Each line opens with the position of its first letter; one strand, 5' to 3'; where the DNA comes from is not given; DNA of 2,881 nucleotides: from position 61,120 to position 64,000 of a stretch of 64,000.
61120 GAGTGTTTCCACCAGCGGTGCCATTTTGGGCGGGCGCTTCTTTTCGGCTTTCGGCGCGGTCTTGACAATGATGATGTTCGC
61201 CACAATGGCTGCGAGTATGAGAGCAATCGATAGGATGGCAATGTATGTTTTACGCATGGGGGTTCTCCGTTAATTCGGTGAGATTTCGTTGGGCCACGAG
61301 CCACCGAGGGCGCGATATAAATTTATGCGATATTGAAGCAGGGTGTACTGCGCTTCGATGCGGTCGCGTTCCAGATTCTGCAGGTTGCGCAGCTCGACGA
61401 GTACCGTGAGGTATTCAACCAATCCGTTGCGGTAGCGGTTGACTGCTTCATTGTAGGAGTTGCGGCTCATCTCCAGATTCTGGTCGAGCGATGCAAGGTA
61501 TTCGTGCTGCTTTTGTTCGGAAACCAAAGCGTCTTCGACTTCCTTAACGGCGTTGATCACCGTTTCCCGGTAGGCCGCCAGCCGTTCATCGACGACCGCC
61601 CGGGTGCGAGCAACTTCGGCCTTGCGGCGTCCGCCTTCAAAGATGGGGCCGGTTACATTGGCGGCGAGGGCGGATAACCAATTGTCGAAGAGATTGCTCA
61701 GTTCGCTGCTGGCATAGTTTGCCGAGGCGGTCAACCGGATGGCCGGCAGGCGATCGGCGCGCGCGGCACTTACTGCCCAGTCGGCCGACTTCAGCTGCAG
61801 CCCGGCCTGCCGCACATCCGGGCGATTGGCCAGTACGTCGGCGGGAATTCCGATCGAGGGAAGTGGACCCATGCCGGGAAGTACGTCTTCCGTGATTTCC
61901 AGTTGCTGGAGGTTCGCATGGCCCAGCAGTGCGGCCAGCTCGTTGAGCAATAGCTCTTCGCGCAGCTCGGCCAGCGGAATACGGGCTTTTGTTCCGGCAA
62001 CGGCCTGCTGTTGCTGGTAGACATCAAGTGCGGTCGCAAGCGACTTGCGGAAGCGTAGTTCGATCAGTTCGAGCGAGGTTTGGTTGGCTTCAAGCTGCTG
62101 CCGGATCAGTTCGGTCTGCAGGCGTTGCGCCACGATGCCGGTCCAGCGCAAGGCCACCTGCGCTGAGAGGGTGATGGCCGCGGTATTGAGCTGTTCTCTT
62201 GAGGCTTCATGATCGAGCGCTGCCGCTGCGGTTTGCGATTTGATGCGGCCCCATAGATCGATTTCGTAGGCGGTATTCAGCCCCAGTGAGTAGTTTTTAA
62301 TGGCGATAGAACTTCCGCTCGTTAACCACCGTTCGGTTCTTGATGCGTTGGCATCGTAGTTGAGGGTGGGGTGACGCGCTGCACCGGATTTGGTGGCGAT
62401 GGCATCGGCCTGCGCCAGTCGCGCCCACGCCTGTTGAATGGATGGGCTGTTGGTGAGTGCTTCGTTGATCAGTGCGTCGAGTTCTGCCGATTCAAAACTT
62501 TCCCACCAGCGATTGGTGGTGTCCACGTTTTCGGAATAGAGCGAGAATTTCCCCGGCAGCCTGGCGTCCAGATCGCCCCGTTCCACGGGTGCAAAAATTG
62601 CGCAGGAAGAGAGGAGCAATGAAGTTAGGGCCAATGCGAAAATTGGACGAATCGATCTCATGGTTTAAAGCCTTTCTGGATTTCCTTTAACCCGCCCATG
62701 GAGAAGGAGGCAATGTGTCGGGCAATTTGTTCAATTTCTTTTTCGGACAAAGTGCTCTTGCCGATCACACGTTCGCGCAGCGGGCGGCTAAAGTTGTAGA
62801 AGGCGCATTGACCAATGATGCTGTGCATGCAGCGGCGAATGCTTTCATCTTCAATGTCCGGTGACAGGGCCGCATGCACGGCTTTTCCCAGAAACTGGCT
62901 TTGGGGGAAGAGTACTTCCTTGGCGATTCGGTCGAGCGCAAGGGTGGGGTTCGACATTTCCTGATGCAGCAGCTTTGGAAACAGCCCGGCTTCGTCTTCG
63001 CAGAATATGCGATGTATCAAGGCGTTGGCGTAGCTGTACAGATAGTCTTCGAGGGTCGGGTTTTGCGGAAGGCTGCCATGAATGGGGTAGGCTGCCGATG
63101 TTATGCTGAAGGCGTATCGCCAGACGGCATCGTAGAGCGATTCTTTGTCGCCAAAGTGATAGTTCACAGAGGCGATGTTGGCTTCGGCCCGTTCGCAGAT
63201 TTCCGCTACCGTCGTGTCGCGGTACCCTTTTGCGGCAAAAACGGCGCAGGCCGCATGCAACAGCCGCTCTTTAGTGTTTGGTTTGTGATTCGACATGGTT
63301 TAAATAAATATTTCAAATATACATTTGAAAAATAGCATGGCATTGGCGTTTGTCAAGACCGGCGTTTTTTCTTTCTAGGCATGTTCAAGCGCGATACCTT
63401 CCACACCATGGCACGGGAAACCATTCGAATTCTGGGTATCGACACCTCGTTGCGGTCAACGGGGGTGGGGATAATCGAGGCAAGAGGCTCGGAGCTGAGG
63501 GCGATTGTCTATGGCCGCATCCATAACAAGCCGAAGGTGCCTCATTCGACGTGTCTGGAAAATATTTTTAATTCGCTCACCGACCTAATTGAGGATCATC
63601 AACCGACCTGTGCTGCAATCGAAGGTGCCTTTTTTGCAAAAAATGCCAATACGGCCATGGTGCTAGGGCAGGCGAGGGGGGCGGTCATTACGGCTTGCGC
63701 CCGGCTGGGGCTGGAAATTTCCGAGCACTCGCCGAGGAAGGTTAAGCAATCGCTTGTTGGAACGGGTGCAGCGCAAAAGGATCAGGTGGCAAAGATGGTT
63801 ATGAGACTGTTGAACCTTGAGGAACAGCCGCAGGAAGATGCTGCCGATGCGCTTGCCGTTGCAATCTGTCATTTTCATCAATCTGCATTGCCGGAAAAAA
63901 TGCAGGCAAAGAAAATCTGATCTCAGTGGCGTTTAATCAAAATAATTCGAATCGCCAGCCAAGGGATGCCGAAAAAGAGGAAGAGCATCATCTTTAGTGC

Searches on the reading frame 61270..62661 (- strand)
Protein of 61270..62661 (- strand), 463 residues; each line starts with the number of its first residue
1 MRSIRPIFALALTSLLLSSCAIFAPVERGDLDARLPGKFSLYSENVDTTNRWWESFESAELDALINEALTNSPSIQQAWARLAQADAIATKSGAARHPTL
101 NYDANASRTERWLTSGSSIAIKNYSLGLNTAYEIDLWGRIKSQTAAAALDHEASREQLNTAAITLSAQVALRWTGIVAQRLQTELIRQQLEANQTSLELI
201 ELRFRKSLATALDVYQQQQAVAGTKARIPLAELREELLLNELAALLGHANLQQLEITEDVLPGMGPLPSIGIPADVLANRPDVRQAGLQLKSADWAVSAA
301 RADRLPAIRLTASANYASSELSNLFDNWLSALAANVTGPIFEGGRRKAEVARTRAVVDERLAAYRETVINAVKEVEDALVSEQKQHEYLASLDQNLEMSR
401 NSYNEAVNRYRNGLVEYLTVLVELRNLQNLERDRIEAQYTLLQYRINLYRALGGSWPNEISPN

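Call 21: search_protein_families(library=pfam, proteins=[window:61270-62661:-], max_evalue=0.01)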
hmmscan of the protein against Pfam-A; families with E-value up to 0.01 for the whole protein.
window:61270-62661:- (463 aa): 1 family
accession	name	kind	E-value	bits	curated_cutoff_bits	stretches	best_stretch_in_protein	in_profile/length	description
PF02321.23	OEP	-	1.1e-37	130.1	22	2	275-453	7-187/187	Outer membrane efflux protein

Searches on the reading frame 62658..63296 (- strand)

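Call 21: search_protein_families(library=pfam, proteins=[window:62658-63296:-], max_evalue=0.01)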
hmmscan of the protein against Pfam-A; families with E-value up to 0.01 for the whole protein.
window:62658-63296:- (212 aa): 3 families
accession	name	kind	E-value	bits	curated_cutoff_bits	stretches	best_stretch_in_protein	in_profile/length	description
PF09209.16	CecR_C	-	4.9e-23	82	24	1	83-203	2-125/125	HTH-type transcriptional dual regulator CecR, C-terminal domain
PF00440.29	TetR_N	-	3.8e-14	52.6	24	1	12-58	1-47/47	Bacterial regulatory proteins, tetR family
PF17939.6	TetR_C_30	-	8.8e-06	26.4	26.3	1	105-202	20-115/115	Tetracyclin repressor-like, C-terminal domain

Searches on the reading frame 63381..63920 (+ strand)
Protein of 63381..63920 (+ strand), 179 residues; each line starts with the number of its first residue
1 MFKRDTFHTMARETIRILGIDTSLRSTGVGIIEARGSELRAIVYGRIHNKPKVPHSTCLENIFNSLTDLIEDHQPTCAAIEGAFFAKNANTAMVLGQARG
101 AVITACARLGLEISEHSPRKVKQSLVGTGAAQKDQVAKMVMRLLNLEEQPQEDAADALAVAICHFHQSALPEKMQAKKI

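Call 21: search_protein_families(library=pfam, proteins=[window:63381-63920:+], max_evalue=0.01)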
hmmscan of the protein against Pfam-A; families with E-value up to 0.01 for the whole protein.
window:63381-63920:+ (179 aa): 1 family
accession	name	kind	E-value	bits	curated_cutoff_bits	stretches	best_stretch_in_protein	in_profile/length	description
PF02075.23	RuvC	-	5.1e-48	163.2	22.2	1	17-164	1-148/148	Crossover junction endodeoxyribonuclease RuvC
